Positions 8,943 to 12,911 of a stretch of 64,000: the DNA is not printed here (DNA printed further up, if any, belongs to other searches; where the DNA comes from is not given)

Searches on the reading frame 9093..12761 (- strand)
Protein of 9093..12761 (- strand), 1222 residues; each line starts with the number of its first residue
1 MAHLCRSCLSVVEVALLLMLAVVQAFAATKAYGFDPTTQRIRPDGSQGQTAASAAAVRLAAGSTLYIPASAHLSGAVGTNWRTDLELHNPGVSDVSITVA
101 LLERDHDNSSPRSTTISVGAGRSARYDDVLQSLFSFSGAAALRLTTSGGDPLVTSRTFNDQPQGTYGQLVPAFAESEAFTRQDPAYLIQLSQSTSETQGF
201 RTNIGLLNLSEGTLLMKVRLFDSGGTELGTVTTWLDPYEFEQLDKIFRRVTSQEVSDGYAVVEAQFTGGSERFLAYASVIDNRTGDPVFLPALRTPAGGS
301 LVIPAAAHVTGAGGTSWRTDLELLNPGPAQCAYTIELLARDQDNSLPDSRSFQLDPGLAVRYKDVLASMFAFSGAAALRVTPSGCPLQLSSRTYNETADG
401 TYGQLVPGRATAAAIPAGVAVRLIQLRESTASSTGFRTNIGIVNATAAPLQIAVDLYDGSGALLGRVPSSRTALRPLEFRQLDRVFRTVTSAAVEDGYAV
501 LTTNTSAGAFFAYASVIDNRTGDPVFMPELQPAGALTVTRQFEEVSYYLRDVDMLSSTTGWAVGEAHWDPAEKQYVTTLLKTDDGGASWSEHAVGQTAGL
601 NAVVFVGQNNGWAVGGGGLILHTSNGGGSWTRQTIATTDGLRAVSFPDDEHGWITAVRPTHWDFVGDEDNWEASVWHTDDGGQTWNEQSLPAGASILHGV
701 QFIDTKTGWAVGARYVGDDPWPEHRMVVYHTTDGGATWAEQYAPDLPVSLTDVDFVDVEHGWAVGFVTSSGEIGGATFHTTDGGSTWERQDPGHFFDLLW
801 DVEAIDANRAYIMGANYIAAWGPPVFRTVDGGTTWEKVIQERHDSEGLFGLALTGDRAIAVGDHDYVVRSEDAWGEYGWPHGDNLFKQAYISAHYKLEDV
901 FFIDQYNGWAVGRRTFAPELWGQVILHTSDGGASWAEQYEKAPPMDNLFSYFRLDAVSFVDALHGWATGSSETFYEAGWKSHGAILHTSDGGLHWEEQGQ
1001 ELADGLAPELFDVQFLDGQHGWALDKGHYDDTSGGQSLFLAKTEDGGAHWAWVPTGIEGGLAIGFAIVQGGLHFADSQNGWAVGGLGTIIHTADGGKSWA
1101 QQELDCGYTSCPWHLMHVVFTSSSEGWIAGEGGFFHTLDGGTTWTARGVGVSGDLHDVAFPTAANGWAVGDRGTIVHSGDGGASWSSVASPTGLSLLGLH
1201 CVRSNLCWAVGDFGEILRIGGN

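Call 8: search_protein_families(library=pfam, proteins=[window:9093-12761:-], max_evalue=0.01)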
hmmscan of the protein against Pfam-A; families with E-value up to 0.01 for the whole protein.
window:9093-12761:- (1222 aa): 4 families
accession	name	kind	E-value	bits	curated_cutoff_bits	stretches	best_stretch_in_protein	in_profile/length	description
PF14870.12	PSII_BNR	-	2.2e-38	132.6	27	5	1072-1145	23-95/303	Photosynthesis system II assembly factor YCF48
PF15902.12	Sortilin-Vps10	-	2e-11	43.8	33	1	579-687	3-111/446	Sortilin, neurotensin receptor 3,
PF02012.26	BNR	-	3.5e-06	26.6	27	0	729-739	1-11/12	BNR/Asp-box repeat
PF13088.12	BNR_2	-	0.0013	18.6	31.4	1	651-762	122-222/277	BNR repeat-like domain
